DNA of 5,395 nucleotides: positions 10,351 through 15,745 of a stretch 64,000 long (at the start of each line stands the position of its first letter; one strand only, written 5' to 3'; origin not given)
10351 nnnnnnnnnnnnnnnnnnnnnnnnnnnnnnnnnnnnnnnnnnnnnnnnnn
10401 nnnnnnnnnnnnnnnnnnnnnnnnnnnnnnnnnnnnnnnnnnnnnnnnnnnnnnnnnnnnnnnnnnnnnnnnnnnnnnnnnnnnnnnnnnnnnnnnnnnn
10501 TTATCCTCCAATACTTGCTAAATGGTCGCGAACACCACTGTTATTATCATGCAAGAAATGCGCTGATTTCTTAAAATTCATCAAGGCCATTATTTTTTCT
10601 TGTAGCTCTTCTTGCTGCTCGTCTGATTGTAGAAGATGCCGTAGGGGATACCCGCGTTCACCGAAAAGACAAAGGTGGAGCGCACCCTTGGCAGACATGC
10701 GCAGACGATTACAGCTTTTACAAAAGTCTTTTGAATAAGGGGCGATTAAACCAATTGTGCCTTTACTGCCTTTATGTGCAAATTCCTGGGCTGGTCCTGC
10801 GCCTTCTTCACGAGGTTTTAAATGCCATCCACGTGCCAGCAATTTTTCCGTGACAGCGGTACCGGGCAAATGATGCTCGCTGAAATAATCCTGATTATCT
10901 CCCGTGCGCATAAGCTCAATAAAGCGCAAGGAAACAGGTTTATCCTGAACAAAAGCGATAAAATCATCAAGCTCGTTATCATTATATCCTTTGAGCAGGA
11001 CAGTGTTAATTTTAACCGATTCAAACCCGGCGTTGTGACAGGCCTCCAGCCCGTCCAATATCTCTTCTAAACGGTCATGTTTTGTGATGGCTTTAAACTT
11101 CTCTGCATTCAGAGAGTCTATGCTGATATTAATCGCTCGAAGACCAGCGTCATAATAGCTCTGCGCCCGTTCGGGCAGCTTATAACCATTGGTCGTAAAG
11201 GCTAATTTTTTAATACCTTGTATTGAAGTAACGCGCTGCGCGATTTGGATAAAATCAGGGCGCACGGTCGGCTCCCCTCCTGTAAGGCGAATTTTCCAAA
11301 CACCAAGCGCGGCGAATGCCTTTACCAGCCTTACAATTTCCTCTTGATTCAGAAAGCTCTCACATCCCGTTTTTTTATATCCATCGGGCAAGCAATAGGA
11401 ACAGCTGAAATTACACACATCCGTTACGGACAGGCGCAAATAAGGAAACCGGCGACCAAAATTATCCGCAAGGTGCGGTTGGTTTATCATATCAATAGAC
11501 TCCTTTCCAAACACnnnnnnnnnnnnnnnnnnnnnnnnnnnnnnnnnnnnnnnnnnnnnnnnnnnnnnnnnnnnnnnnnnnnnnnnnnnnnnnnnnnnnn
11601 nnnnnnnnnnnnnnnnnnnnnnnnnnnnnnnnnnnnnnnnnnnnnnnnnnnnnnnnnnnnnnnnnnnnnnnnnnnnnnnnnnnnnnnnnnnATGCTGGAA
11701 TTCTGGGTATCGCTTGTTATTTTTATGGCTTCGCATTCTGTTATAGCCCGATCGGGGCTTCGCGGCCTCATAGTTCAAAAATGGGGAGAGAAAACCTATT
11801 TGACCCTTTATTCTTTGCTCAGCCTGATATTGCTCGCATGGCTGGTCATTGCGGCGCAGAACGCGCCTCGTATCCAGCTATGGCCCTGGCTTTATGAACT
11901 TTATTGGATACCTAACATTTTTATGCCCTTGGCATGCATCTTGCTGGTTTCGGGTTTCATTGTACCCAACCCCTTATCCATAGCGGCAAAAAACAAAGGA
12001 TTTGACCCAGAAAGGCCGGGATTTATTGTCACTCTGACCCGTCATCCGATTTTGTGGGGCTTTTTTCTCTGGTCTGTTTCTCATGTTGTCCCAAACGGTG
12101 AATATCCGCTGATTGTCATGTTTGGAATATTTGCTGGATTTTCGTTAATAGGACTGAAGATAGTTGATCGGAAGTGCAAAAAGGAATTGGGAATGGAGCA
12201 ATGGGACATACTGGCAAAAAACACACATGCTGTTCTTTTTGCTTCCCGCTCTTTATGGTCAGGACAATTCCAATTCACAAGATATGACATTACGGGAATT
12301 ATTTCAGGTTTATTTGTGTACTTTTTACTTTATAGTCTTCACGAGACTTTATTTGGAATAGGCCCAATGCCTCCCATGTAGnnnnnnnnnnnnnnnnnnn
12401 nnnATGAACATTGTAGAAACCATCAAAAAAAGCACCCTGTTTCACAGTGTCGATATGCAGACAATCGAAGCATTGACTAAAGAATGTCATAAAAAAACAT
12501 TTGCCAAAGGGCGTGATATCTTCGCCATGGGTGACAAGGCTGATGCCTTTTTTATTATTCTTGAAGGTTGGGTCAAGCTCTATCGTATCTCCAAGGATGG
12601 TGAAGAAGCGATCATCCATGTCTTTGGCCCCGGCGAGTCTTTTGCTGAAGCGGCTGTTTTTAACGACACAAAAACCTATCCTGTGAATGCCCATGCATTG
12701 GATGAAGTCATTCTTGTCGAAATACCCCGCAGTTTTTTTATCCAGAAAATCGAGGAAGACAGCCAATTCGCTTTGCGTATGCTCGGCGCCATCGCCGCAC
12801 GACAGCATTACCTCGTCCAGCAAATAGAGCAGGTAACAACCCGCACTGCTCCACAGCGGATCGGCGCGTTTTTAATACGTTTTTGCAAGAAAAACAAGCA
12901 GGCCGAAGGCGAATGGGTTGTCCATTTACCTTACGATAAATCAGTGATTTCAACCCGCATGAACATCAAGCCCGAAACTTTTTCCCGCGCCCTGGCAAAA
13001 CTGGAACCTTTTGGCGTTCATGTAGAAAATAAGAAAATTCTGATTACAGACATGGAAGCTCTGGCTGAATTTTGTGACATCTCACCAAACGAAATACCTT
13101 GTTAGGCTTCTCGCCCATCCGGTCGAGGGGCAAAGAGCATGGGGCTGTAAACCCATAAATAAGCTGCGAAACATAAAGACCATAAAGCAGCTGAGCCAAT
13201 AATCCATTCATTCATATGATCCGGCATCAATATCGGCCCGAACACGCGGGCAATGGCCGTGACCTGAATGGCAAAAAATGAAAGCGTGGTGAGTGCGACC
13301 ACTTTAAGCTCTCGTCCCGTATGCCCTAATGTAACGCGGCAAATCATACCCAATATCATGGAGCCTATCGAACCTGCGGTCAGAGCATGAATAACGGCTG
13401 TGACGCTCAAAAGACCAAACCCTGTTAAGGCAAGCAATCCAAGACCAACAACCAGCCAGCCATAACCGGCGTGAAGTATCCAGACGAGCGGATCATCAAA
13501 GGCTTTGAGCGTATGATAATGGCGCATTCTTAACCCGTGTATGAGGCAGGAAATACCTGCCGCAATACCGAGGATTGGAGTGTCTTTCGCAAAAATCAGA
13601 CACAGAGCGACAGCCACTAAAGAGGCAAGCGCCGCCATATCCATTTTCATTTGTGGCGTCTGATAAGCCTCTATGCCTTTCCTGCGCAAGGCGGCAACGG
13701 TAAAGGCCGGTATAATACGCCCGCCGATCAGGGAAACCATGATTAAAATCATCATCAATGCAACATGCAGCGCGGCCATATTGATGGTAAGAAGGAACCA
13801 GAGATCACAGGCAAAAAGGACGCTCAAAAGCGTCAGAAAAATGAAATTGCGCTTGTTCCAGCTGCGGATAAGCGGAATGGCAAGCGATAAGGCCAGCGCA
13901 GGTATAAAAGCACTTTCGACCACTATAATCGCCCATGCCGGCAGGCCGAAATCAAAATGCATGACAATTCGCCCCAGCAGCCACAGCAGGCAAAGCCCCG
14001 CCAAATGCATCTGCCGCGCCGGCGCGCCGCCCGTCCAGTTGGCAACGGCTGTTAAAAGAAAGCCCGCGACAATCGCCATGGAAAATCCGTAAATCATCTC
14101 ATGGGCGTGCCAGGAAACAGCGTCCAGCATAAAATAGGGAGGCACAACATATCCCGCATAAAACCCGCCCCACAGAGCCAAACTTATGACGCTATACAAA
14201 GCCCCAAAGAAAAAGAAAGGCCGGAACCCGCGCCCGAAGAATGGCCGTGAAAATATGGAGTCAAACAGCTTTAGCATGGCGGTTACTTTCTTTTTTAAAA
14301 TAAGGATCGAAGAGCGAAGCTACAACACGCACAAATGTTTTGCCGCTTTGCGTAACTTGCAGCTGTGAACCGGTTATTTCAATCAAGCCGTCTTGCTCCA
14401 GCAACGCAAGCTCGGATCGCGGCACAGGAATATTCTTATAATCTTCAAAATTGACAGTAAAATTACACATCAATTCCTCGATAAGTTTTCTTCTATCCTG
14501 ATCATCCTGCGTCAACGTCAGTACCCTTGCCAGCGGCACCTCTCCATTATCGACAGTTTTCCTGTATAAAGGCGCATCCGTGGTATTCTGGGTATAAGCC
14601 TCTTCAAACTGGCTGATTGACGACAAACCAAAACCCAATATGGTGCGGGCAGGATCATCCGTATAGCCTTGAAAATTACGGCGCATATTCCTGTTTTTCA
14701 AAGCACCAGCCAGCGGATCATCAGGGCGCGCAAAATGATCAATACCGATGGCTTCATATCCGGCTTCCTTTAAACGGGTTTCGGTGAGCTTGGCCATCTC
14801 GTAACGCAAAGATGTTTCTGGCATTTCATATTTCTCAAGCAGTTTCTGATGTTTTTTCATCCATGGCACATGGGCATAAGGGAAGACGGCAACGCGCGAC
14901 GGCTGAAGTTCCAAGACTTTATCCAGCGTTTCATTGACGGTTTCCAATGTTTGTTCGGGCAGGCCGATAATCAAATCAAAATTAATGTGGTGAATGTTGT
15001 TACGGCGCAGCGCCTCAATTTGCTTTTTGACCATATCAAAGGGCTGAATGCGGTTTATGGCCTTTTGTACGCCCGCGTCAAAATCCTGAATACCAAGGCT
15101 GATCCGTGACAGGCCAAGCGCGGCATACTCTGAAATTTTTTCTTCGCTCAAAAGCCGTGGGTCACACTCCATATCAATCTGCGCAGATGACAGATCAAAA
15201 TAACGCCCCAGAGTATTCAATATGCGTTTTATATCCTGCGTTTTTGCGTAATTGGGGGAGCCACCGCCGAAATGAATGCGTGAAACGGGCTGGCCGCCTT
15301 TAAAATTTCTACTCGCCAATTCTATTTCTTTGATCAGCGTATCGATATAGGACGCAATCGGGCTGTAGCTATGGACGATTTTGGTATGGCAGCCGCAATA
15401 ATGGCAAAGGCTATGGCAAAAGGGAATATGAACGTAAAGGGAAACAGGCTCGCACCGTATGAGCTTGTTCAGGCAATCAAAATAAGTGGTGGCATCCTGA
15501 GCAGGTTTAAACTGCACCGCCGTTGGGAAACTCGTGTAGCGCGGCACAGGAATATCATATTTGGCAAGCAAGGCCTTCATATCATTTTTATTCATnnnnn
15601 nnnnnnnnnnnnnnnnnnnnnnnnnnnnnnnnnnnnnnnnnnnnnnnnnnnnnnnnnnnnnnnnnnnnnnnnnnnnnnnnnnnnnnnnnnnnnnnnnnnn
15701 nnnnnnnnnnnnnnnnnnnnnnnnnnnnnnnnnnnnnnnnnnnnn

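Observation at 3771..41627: A self-contained go-anaerobic kit carried as mobile cargo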

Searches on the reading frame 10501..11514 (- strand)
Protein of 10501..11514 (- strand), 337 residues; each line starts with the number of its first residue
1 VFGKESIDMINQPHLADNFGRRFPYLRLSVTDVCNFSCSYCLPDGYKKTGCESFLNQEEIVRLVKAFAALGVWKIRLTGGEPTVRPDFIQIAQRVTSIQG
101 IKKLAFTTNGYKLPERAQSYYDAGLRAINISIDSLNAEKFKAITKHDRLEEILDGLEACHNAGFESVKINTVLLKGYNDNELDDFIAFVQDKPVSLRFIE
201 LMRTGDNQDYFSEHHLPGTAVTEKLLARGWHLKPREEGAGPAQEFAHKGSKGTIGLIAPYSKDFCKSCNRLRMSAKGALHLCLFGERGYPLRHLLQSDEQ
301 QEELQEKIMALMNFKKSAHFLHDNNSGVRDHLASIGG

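Call 5: search_protein_families(library=ncbifam, proteins=[window:10501-11514:-], max_evalue=0.00001)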
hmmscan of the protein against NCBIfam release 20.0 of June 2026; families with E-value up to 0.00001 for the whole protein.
window:10501-11514:- (337 aa): 45 families (the best 25 are shown)
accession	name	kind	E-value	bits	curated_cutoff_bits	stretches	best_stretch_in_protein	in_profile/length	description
TIGR02666.1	moaA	equivalog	2e-104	349.2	284.05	1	15-337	1-336/336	GTP 3',8-cyclase MoaA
TIGR02668.1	moaA_archaeal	equivalog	2e-69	233.9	325.25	1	15-313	1-296/303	GTP 3',8-cyclase MoaA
NF001199.0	PRK00164.2-1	equivalog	4.9e-66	223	231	1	14-310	2-296/308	GTP 3',8-cyclase MoaA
TIGR03962.1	mycofact_rSAM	equivalog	1.6e-20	73.5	265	1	29-216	17-200/339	mycofactocin radical SAM maturase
NF045702.1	rSAM_GDGT_ether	equivalog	2.2e-19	69.5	450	1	28-192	90-256/486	tetraether lipid synthase Tes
NF038283.1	viperin_w_prok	equivalog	3.4e-19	69.1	180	1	30-190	8-179/281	viperin family antiviral radical SAM protein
TIGR04347.1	pseudo_SAM_Halo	equivalog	9.9e-19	67.8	525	1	21-201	35-212/390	TIGR04347 family pseudo-SAM/SPASM protein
NF045646.2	rSAM_Se_TrsS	equivalog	5.8e-18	64.6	490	1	28-195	90-257/441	radical SAM (seleno)protein TrsS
TIGR04055.1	rSAM_NirJ2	equivalog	8e-18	65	500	1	30-207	6-180/326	putative heme d1 biosynthesis radical SAM protein NirJ2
TIGR04317.1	W_rSAM_matur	equivalog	1.1e-16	60.9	380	1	25-160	5-137/349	tungsten cofactor oxidoreductase radical SAM maturase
NF045574.1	sacti_mat_StsB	exception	3.8e-15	55.7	625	1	29-204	101-269/466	StsB family radical SAM/SPASM domain sactipeptide maturase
TIGR04303.1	GeoRSP_rSAM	equivalog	6.8e-15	55.5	400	1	29-195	10-170/325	GeoRSP system radical SAM/SPASM protein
TIGR04545.1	rSAM_ahbD_hemeb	equivalog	8e-15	55.1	500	1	29-191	5-164/339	heme b synthase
TIGR04054.1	rSAM_NirJ1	equivalog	1.6e-14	53.3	650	1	24-202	36-211/387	putative heme d1 biosynthesis radical SAM protein NirJ1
TIGR04321.1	spiroSPASM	subfamily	5e-14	51.9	250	1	24-192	230-408/510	spiro-SPASM protein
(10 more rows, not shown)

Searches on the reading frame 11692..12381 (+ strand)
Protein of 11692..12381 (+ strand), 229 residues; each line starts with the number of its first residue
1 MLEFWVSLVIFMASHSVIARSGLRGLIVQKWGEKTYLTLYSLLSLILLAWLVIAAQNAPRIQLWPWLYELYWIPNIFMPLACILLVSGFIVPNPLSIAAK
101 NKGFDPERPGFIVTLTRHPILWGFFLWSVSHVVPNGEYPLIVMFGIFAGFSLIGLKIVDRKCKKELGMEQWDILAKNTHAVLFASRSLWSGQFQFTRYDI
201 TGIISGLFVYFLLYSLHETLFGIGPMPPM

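Call 5: search_protein_families(library=ncbifam, proteins=[window:11692-12381:+], max_evalue=0.00001)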
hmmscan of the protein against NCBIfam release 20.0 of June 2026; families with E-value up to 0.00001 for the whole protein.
window:11692-12381:+ (229 aa): 0 families

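Call 9: search_protein_families(library=pfam, proteins=[window:11692-12381:+], max_evalue=0.001)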
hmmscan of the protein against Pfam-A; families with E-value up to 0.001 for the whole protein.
window:11692-12381:+ (229 aa): 1 family
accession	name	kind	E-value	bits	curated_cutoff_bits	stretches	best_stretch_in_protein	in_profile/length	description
PF07298.16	NnrU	-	4.8e-43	147.4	24.7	1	4-225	2-188/188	NnrU protein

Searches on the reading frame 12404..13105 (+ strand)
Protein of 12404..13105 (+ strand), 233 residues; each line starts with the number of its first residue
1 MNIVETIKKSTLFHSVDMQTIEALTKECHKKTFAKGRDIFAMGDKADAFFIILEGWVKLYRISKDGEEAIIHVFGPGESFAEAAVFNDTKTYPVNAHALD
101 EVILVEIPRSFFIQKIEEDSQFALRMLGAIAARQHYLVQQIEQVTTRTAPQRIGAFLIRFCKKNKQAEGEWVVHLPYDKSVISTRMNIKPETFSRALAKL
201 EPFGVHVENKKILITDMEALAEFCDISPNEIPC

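Call 5: search_protein_families(library=ncbifam, proteins=[window:12404-13105:+], max_evalue=0.00001)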
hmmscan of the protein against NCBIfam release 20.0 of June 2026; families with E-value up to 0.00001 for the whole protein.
window:12404-13105:+ (233 aa): 12 families
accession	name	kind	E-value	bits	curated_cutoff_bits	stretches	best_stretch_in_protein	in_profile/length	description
NF006901.0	PRK09392.1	equivalog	1e-35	123.2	211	1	5-225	7-222/236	transcriptional activator FtrB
NF050815.1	TransActFtrBCaul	equivalog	1.1e-24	87.1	300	1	6-224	10-223/251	transcriptional activator FtrB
NF008732.0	PRK11753.1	equivalog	6.3e-14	51.9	266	1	16-164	11-159/214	cAMP-activated global transcriptional regulator CRP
NF050806.1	TransRegFixKCaul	equivalog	4.5e-13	48.9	300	1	22-224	17-214/215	transcriptional regulator FixK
NF008365.0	PRK11161.1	subfamily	5.1e-12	45.6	228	1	29-226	48-245/250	fumarate/nitrate reduction transcriptional regulator Fnr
NF041163.2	encap_f2b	equivalog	2.4e-11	43.4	400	1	12-125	79-192/450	family 2B encapsulin nanocompartment shell protein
TIGR03697.1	NtcA_cyano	equivalog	2.6e-09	37.1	244.95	1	36-220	1-188/193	global nitrogen regulator NtcA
NF053664.1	TransRegPtrACyano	equivalog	2.2e-07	30.4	300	1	47-159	28-132/196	Crp/Fnr family transcriptional regulator PtrA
NF045989.1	TransRegFnrLRhodb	equivalog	4.5e-07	29.3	300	1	7-222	15-233/245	transcriptional regulator FnrL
TIGR03896.1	cyc_nuc_ocin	subfamily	8.2e-07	28.7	161.05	1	17-132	150-264/317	bacteriocin-type transport-associated protein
NF052518.1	TransRegLdrP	equivalog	2.1e-06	27.9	300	1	31-220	2-184/195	transcriptional regulator LdrP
NF010499.0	PRK13918.1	equivalog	5.1e-06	26.1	274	1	30-224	14-201/205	CRP/FNR family transcriptional regulator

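Call 51: search_solved_structures(query=window:12404-13105:+, max_evalue=0.00001)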
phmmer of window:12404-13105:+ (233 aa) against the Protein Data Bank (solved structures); distinct sequences matched with E-value up to 0.00001: 75 (the best 60 are shown).
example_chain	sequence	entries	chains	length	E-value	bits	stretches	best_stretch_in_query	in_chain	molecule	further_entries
3h3z_A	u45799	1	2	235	2.6e-39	138.3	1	8-228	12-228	Cyclic nucleotide-binding protein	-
3fx3_A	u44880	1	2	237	2.7e-39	138.3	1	8-228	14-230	Cyclic nucleotide-binding protein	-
3dkw_A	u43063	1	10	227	1.6e-27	99.7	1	12-221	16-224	DNR protein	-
3d0s_A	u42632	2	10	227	1.8e-19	73.5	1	5-222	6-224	TRANSCRIPTIONAL REGULATORY PROTEIN | PROBABLE TRANSCRIPTIONAL REGULATORY PROTEIN (PROBABLY CRP/ FNR-FAMILY)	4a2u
3mzh_A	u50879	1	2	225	1.9e-19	73.3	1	5-222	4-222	PROBABLE TRANSCRIPTIONAL REGULATORY PROTEIN (PROBABLY CRP/FNR-FAMILY)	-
3h3u_A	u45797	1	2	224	2.3e-19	73.1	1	5-222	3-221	PROBABLE TRANSCRIPTIONAL REGULATORY PROTEIN (PROBABLY CRP/FNR-FAMILY)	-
3i54_A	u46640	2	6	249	2.5e-19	73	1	5-222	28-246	Transcriptional regulator, Crp/Fnr family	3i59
2z69_A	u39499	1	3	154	1.4e-16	64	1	12-145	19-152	DNR protein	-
4byy_A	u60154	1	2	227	4e-15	59.2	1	3-222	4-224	TRANSCRIPTIONAL REGULATOR, CRP/FNR FAMILY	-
4cyd_A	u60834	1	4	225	4.6e-15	59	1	4-222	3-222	PROBABLE TRANSCRIPTION REGULATOR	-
3r6s_A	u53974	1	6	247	5.4e-15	58.8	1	3-222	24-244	transcription regulator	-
9ya0_MA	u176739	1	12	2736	2.9e-14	56.4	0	23-118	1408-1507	PCR12, TGME49_219070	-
2pqq_A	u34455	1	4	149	9.7e-12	48.2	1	5-133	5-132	Putative transcriptional regulator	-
4ev0_A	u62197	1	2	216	7.2e-11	45.3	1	8-162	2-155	Transcription regulator, Crp family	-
1o5l_A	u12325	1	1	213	4.8e-10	42.6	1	28-166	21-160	transcriptional regulator, crp family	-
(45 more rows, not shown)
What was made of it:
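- On FNR regulon: 1 resembles DNR (call 51).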

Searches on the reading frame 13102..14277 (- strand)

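Call 5: search_protein_families(library=ncbifam, proteins=[window:13102-14277:-], max_evalue=0.00001)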
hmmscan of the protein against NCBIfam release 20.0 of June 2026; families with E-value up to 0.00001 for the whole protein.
window:13102-14277:- (391 aa): 0 families

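Call 9: search_protein_families(library=pfam, proteins=[window:13102-14277:-], max_evalue=0.001)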
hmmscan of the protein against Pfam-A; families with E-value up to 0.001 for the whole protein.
window:13102-14277:- (391 aa): 1 family
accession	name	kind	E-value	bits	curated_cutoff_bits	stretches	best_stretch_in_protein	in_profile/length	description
PF05940.17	NnrS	-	3.4e-98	329.8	28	1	12-385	1-371/371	NnrS protein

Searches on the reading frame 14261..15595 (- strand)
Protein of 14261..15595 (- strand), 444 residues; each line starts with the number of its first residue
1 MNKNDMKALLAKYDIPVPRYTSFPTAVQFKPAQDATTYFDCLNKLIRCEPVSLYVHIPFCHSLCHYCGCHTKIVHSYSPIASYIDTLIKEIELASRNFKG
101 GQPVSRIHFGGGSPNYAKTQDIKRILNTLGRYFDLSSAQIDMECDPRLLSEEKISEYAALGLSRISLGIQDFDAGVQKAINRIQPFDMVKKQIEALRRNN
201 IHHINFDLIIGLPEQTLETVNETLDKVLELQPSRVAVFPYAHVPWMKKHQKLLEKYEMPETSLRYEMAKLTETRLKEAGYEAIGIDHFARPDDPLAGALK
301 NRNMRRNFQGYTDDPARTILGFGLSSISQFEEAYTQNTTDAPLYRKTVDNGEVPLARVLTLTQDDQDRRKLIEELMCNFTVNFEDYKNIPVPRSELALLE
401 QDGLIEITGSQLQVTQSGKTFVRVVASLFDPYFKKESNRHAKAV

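Call 5: search_protein_families(library=ncbifam, proteins=[window:14261-15595:-], max_evalue=0.00001)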
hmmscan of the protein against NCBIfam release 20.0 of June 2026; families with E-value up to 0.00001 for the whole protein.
window:14261-15595:- (444 aa): 18 families
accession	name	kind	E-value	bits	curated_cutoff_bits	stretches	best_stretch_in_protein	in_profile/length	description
TIGR00538.1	hemN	equivalog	8.5e-132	440.2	324.95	1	7-439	5-448/454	oxygen-independent coproporphyrinogen III oxidase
NF006067.1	PRK08208.1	equivalog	2.6e-48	165.1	380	1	22-427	8-412/427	STM4012 family radical SAM protein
TIGR04107.1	rSAM_HutW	equivalog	5.9e-43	147.3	400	1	47-419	36-404/419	heme anaerobic degradation radical SAM methyltransferase ChuW/HutW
TIGR00539.1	hemN_rel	equivalog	2.9e-38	131.9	205.4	1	52-290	2-236/361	radical SAM family heme chaperone HemW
TIGR03994.1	rSAM_HemZ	equivalog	1e-37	130.2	321.4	1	47-281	81-316/401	coproporphyrinogen dehydrogenase HemZ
NF006385.0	PRK08629.1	equivalog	1.9e-30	106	355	1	52-423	54-407/439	coproporphyrinogen III oxidase family protein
NF004567.0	PRK05904.1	equivalog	1.3e-27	97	355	1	52-240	8-192/353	coproporphyrinogen III oxidase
NF006064.0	PRK08207.2-2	equivalog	3.1e-27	95.7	504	1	49-268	143-363/465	coproporphyrinogen III oxidase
NF006060.0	PRK08207.1-3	equivalog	3.8e-26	91.9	653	1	50-252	149-356/477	coproporphyrinogen III oxidase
NF005133.0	PRK06582.1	equivalog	2.5e-23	82.7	597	1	45-290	6-250/390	coproporphyrinogen III oxidase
NF006061.0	PRK08207.1-4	equivalog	3.8e-22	78.7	702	1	50-281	173-408/501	coproporphyrinogen III oxidase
NF006065.0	PRK08207.2-4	equivalog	2e-18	66.6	922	1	42-280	161-405/484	coproporphyrinogen III oxidase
NF006062.0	PRK08207.1-5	equivalog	2.8e-18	66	1007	1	50-277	148-382/476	coproporphyrinogen III oxidase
NF006066.0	PRK08207.2-5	equivalog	7.1e-17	61.2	1117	1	50-249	190-393/518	coproporphyrinogen III oxidase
NF006063.0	PRK08207.2-1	equivalog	1.4e-16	60.2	1074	1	49-242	191-388/518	coproporphyrinogen III oxidase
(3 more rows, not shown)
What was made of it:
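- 14261..15595 (-): hemN, with an FNR-type box at 15629-15642. TIGR00538 at 440 bits (call 5).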
